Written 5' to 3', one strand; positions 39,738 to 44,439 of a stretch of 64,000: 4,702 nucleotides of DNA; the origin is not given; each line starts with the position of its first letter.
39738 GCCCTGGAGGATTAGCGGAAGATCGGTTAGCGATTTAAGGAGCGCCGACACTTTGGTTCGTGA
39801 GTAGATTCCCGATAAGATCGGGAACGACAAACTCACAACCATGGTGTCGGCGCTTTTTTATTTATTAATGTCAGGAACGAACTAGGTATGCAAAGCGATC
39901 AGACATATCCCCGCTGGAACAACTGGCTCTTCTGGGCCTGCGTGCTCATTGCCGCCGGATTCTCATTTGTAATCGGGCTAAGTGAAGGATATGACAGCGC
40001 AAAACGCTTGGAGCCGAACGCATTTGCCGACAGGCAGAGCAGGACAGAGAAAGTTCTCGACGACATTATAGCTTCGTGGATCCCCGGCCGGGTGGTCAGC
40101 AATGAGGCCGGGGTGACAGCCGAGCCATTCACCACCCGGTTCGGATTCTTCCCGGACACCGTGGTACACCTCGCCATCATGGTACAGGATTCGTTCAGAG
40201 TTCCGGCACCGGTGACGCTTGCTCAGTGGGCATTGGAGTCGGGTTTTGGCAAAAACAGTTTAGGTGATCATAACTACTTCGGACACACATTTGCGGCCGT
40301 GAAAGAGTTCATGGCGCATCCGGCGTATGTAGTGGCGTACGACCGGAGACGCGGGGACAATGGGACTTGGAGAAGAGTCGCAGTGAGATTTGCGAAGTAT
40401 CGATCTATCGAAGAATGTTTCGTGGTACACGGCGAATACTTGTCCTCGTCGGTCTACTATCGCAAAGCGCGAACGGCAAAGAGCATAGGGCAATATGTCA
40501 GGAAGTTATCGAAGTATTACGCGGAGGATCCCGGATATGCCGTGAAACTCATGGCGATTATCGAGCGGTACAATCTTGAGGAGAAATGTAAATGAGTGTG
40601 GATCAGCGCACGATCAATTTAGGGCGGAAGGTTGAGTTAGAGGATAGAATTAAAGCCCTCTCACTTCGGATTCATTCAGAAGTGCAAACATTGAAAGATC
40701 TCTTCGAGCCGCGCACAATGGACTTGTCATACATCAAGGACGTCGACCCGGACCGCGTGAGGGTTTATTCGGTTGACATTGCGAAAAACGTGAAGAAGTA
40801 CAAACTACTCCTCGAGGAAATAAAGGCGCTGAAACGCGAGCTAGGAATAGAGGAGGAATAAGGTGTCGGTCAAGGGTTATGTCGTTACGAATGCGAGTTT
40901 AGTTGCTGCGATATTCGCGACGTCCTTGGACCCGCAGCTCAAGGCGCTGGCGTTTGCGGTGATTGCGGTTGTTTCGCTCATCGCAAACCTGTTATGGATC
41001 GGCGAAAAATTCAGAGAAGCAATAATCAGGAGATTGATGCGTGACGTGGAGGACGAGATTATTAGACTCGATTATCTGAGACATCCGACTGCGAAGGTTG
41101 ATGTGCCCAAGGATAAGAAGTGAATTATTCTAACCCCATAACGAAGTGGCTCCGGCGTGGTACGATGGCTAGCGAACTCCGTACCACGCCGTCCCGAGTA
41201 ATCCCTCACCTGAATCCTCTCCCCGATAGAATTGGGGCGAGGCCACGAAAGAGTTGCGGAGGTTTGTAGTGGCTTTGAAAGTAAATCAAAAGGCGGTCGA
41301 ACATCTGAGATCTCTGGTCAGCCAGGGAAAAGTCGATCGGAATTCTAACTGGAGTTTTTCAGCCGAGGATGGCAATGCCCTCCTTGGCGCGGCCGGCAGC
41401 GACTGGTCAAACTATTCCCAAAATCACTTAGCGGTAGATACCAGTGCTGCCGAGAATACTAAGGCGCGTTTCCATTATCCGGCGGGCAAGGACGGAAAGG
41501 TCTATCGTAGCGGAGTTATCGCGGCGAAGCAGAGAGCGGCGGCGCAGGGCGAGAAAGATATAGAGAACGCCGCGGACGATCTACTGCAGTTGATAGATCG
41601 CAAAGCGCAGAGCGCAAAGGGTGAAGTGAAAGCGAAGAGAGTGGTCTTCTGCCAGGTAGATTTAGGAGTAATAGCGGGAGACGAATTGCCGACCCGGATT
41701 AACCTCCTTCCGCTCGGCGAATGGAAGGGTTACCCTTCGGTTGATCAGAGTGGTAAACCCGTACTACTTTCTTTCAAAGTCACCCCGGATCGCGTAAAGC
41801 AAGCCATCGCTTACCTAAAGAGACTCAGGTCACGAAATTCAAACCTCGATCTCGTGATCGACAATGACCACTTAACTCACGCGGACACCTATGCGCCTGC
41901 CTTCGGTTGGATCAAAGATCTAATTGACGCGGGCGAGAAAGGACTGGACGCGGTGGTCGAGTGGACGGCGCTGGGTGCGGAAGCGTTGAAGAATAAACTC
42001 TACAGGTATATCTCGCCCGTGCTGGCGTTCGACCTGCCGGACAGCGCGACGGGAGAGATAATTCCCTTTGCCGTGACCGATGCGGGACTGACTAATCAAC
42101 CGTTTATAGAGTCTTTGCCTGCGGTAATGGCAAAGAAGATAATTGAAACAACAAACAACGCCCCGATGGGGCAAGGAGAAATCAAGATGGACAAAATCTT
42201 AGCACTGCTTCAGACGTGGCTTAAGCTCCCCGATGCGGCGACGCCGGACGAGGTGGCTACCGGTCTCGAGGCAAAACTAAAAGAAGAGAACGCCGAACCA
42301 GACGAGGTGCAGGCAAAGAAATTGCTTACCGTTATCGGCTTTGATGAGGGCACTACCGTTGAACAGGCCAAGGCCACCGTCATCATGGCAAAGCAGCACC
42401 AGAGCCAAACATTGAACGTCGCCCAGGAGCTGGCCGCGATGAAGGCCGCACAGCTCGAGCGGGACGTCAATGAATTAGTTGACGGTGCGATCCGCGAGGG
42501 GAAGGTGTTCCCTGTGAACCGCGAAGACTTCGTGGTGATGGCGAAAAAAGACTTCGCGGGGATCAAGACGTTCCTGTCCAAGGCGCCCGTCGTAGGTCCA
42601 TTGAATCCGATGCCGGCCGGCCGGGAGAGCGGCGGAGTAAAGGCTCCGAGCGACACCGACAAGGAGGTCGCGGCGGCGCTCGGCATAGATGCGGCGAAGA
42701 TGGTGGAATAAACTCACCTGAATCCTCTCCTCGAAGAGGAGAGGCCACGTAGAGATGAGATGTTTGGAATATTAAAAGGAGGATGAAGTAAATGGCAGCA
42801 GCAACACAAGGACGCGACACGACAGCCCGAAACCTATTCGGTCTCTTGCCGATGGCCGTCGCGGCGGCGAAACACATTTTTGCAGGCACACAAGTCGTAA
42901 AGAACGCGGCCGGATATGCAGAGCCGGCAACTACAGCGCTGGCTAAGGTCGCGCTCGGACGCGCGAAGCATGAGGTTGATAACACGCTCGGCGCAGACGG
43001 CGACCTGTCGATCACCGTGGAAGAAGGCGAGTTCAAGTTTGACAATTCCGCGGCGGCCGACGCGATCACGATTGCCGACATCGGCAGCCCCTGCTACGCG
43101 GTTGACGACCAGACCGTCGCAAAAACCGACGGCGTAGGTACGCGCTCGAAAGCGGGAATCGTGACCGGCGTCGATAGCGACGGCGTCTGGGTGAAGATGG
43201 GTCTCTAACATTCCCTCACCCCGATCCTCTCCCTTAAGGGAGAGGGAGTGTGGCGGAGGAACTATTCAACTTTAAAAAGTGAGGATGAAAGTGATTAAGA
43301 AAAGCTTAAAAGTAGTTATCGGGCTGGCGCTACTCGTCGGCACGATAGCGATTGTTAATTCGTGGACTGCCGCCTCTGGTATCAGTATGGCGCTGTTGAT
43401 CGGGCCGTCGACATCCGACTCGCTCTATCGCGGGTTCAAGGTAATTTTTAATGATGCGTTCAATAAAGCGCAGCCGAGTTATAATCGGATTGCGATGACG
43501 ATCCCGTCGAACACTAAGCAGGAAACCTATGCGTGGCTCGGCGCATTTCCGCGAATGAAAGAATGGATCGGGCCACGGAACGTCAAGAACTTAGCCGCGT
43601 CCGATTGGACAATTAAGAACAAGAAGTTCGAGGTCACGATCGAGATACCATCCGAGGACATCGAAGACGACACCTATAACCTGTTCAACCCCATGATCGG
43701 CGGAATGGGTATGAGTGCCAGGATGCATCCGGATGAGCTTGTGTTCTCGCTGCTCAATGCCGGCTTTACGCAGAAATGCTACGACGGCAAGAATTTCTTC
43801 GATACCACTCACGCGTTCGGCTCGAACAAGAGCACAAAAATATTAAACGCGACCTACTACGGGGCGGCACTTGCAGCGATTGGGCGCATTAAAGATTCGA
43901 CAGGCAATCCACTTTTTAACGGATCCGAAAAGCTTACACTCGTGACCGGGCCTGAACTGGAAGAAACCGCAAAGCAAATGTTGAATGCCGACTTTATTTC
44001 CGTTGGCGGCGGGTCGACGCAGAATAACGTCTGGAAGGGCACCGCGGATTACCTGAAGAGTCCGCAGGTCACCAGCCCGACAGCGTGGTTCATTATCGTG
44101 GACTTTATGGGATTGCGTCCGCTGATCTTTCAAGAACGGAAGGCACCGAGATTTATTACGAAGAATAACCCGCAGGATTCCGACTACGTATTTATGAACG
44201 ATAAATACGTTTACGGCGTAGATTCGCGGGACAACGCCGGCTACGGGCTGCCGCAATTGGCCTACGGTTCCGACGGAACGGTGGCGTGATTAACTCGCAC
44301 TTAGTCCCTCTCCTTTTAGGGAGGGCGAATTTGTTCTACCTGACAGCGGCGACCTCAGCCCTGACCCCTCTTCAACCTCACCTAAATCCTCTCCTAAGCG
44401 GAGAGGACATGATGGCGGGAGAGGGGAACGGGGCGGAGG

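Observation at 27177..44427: Family of about 15 oriented hairpin repeats confined to the prophage in this window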

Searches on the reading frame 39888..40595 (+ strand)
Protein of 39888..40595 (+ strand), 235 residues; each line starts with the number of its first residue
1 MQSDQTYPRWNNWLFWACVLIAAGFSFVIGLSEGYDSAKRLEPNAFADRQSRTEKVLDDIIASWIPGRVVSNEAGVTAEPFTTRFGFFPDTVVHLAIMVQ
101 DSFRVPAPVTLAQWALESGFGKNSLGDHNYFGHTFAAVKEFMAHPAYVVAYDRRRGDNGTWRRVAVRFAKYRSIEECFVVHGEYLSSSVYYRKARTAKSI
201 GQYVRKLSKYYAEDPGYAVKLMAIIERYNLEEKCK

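Call 9: search_protein_families(library=phrogs, proteins=[window:39888-40595:+])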
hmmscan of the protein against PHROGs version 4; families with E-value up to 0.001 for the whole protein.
window:39888-40595:+ (235 aa): 8 families
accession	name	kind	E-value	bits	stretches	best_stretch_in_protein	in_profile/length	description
phrog_3513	-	lysis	1.2e-25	90.8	1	51-231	609-788/1434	endolysin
phrog_12727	-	lysis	8.7e-14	52.6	1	92-231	10-148/393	endolysin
phrog_18032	-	lysis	1.5e-11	45.5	1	91-231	10-150/248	endolysin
phrog_1309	-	lysis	3e-08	34.4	1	108-231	23-148/410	endolysin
phrog_10051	-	lysis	3.3e-08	34.1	1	109-230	101-213/455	endolysin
phrog_10967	-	lysis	1.1e-07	32.9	1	89-232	8-151/266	endolysin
phrog_8251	-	lysis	1.3e-07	32.5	1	98-231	14-145/250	endolysin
phrog_326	-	other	3.4e-06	26.4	1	95-231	137-275/985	tail protein with endopeptidase domain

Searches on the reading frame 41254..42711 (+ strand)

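Call 8: search_protein_families(library=pfam, proteins=[window:41254-42711:+])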
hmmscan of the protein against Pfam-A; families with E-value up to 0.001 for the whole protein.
window:41254-42711:+ (485 aa): 1 family
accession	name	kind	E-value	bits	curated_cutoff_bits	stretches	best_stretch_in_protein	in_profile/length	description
PF10123.14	Mu-like_Pro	-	1.6e-42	146.6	25.2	1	149-482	1-327/330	Mu-like prophage I protein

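Call 9: search_protein_families(library=phrogs, proteins=[window:41254-42711:+])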
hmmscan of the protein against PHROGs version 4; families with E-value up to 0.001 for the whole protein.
window:41254-42711:+ (485 aa): 8 families
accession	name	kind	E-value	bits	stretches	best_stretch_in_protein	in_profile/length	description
phrog_328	-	head and packaging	5.3e-48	165.4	1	130-483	7-331/339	head maturation protease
phrog_3894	-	head and packaging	2.9e-09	37.7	1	310-469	270-445/458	head maturation protease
phrog_2976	-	head and packaging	8.8e-09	36.5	1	304-447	221-359/394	head maturation protease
phrog_34096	-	head and packaging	2.8e-07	30.7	1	8-121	3-112/412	head maturation protease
phrog_11321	-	unknown function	2.1e-06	28.4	1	341-445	163-267/327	-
phrog_15607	-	unknown function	2e-05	25.7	1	376-446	47-119/167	-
phrog_976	-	head and packaging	5.2e-05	23.7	1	209-431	77-308/415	head maturation protease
phrog_13230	-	unknown function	0.00014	22.7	1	200-257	56-116/138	-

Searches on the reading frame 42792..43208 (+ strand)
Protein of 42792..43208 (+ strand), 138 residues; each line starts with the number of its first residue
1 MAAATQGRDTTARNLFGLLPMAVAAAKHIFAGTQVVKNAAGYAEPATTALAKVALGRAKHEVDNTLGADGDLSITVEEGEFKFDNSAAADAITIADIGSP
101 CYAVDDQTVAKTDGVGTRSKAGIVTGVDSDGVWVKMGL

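Call 9: search_protein_families(library=phrogs, proteins=[window:42792-43208:+])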
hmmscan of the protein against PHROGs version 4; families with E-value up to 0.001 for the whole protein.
window:42792-43208:+ (138 aa): 1 family
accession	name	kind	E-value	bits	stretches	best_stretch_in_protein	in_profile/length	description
phrog_1731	-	head and packaging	7.5e-45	153.3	1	1-136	1-134/135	virion structural protein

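Call 14: find_encoding_contigs(protein=window:42792-43208:+, flank=10000, max_places=10)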
Protein window:42792-43208:+ (138 aa): 1 contig read that carries it; 1 place shown.
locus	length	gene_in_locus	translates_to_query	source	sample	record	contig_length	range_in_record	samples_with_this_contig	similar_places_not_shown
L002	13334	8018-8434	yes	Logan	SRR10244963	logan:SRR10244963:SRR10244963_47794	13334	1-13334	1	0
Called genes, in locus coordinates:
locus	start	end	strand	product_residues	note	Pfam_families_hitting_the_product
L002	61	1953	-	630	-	PF09299:Mu-transpos_C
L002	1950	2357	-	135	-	-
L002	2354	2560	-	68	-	-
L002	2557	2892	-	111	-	-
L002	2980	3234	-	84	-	-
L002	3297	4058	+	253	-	-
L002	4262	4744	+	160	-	-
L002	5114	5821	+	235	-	PF01832:Glucosaminidase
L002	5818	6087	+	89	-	-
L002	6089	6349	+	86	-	-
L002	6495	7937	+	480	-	PF10123:Mu-like_Pro_N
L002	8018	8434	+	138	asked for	-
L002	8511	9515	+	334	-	PF10124:Mu-like_gpT, PF25209:Phage_capsid_4, PF10124:Mu-like_gpT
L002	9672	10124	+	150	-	PF07030:Phage_Mu_Gp36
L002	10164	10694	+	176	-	PF05069:Phage_tail_S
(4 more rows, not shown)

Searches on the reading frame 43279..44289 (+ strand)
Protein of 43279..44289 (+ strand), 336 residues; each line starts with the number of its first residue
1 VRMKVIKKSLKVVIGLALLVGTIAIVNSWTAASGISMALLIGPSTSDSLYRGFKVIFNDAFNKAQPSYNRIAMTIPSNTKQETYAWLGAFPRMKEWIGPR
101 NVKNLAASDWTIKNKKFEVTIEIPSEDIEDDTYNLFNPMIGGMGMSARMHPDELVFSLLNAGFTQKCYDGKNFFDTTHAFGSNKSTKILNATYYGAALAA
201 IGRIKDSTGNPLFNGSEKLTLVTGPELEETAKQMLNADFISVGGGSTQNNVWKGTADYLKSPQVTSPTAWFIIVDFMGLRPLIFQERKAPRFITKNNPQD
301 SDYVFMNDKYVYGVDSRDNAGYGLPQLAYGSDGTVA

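Call 8: search_protein_families(library=pfam, proteins=[window:43279-44289:+])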
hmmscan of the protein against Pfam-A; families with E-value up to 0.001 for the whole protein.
window:43279-44289:+ (336 aa): 2 families
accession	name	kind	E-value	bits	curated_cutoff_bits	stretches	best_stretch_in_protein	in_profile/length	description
PF10124.15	Mu-like_gpT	-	5.7e-87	292.2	20.1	3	48-182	3-137/289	Mu-like prophage major head subunit gpT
PF25209.1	Phage_capsid_4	-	4.1e-09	37.6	27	1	111-284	72-215/262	Phage capsid protein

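Call 9: search_protein_families(library=phrogs, proteins=[window:43279-44289:+])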
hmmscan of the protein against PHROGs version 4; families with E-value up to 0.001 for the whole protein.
window:43279-44289:+ (336 aa): 3 families
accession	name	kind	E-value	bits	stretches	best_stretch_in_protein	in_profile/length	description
phrog_371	-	head and packaging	9.2e-85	285.5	3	47-186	10-149/303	major head protein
phrog_4523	-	head and packaging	1.2e-11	45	1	101-275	420-589/644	major head and protease protein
phrog_133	-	head and packaging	3.2e-07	30.4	1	120-274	461-613/668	head maturation protease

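Call 12: find_encoding_contigs(protein=window:43279-44289:+, flank=10000, max_places=10)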
Protein window:43279-44289:+ (336 aa): no gene with exactly this product is on record in the collection.

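Call 74: find_related_loci(query=window:43285-44289:+, collection=viral_contigs, flank=10000)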
Query window:43285-44289:+ (334 aa) in viral_contigs; peptide patterns used: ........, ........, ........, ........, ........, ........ (x = any residue, [..] = any of these).
38 stretches matched a pattern; 19 encode a relative of the query (tblastn E <= 1e-3); 19 distinct loci.
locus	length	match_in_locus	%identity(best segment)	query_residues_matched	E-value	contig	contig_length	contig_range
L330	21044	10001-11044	38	4-331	1e-64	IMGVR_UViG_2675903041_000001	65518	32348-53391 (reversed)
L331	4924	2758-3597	37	49-334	6e-53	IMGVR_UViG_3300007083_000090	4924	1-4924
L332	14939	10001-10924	32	32-329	3e-51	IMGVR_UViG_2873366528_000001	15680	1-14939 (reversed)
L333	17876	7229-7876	50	39-329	1e-47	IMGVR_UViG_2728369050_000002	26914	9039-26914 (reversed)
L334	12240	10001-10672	48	37-333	4e-44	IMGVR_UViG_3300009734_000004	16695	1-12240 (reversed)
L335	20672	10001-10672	48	37-333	4e-44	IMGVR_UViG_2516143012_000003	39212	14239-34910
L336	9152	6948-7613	44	37-329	1e-43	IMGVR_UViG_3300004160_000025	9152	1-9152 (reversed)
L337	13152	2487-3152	47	37-333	1e-43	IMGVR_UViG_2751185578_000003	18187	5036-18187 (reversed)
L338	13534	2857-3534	44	34-329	1e-39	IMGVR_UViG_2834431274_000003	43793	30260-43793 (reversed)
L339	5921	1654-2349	40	33-328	4e-37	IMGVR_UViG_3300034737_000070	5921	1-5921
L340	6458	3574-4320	29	15-326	2e-36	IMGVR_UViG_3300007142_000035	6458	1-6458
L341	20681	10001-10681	29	39-330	1e-35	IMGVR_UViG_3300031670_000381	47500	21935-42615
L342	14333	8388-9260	32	32-331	5e-35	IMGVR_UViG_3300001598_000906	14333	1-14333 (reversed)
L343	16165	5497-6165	28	37-333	2e-33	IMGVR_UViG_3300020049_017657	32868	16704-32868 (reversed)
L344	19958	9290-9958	28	37-333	2e-33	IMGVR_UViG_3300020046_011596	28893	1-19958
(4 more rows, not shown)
